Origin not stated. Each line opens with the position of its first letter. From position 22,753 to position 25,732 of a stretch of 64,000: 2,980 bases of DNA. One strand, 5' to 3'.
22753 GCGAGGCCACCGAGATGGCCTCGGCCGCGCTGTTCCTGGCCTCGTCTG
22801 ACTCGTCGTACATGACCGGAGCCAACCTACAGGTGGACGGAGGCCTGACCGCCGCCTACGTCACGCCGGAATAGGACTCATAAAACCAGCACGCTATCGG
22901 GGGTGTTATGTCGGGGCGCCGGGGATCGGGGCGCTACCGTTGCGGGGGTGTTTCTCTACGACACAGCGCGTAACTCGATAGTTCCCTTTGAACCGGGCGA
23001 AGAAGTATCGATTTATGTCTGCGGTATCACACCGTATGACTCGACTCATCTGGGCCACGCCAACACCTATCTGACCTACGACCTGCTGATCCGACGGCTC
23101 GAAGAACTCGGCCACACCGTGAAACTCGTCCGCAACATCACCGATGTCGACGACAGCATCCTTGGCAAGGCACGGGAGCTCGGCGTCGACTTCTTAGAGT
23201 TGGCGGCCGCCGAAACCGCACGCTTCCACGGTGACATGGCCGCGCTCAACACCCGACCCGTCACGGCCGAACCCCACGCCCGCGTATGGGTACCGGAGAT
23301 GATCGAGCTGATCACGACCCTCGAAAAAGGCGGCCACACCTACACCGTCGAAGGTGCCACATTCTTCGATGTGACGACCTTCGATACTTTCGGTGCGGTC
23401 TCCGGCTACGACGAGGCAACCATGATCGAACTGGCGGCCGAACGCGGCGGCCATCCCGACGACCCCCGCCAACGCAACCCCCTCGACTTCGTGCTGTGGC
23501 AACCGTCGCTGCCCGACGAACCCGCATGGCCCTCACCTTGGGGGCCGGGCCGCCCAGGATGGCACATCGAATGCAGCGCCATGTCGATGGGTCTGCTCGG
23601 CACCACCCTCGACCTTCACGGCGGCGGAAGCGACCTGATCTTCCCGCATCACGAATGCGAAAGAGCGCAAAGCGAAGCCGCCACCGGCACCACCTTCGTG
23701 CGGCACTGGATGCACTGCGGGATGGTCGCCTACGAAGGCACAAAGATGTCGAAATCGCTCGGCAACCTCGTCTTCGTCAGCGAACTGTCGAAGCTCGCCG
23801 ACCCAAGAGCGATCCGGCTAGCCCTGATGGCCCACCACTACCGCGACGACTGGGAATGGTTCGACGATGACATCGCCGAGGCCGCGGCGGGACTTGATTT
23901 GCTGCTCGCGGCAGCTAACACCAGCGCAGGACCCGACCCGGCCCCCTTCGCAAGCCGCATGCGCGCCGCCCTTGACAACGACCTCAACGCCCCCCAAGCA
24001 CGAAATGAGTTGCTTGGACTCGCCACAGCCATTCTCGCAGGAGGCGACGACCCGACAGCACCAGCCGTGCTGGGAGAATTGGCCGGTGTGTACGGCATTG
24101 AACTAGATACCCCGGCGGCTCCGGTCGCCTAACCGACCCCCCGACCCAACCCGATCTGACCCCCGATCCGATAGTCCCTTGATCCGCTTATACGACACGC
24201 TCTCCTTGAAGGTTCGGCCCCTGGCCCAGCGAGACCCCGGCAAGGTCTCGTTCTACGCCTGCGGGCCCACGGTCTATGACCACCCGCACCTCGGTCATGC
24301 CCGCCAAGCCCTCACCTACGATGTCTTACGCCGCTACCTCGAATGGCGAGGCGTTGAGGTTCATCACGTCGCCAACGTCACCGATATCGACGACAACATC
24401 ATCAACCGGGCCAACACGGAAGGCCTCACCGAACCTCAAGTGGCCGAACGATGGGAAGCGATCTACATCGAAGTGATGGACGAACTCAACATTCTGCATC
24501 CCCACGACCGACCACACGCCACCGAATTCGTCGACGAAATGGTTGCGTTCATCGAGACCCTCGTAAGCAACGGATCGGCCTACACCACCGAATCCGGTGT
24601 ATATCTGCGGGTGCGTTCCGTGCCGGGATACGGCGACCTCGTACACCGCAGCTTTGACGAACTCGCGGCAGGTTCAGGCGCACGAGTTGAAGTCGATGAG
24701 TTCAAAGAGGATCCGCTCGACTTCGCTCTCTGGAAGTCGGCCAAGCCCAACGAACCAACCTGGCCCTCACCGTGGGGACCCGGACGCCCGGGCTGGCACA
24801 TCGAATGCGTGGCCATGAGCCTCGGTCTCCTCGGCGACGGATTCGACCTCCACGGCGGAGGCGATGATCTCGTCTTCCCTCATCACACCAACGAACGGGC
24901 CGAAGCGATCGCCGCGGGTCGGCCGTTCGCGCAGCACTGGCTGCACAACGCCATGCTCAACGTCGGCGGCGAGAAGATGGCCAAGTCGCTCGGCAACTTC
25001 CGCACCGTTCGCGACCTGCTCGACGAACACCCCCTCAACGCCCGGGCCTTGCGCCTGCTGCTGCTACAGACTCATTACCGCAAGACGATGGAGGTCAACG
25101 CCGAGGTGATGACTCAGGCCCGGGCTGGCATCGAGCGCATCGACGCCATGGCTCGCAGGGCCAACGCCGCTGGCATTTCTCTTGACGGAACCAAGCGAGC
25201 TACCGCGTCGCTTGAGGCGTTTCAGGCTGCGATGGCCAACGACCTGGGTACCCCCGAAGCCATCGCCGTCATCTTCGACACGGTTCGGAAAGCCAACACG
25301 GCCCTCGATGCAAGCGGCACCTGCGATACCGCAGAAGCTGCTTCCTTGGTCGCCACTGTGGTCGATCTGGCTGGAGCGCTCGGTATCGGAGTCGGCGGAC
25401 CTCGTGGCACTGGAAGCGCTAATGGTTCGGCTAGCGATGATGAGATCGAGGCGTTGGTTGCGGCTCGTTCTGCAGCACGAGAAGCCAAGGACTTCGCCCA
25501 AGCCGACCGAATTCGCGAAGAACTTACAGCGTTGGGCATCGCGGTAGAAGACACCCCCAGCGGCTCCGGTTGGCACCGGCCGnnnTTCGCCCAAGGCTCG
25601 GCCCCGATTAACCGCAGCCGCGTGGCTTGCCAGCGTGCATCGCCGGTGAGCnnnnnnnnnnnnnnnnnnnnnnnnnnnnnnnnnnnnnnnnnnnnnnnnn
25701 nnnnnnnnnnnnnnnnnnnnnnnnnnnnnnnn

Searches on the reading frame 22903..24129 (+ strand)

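Call 89: search_protein_families(library=pfam, proteins=[window:22903-24129:+], max_evalue=0.0001)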
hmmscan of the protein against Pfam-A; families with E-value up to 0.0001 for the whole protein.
window:22903-24129:+ (409 aa): 3 families
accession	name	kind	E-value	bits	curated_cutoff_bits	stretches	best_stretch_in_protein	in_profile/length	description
PF01406.26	tRNA-synt_1e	-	2e-98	329.9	27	1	33-327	8-299/301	tRNA synthetases class I (C) catalytic domain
PF09334.17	tRNA-synt_1g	-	2.4e-08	33.6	20.1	0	248-319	294-366/391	tRNA synthetases class I (M)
PF01921.24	tRNA-synt_1f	-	5.2e-05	22.8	27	0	37-83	25-71/360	tRNA synthetases class I (K)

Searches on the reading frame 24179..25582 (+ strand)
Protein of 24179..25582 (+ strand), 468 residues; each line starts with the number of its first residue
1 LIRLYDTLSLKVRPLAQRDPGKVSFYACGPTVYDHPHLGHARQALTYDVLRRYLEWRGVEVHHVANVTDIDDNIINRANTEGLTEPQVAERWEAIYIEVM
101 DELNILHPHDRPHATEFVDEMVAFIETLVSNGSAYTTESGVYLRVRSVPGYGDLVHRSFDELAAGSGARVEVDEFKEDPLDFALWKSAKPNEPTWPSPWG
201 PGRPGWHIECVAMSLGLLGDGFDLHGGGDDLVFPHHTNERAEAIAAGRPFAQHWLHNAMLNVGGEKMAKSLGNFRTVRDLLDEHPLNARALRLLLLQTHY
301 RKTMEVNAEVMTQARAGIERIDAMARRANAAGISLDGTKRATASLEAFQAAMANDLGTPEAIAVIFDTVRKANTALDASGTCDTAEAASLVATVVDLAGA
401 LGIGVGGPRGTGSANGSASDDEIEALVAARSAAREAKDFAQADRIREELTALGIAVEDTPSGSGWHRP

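Call 89: search_protein_families(library=pfam, proteins=[window:24179-25582:+], max_evalue=0.0001)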
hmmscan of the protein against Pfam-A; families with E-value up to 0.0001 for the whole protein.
window:24179-25582:+ (468 aa): 6 families
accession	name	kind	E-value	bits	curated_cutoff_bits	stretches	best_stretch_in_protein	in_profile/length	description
PF01406.26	tRNA-synt_1e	-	9.4e-109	363.9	27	1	18-315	5-300/301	tRNA synthetases class I (C) catalytic domain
PF09190.17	DALR_2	-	1.6e-12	48.2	22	1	347-403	1-55/57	DALR domain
PF23493.1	CysS_C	-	9.5e-11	42.1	23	1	420-461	5-46/51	Cysteinyl-tRNA ligase anticodon binding domain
PF09334.17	tRNA-synt_1g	-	3.4e-10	39.7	20.1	1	34-139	12-118/391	tRNA synthetases class I (M)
PF00133.28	tRNA-synt_1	-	3.7e-07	29.7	22.7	0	244-306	353-413/414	tRNA synthetases class I (I, L, M and V)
PF01921.24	tRNA-synt_1f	-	7e-05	22.3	27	0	26-72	26-72/360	tRNA synthetases class I (K)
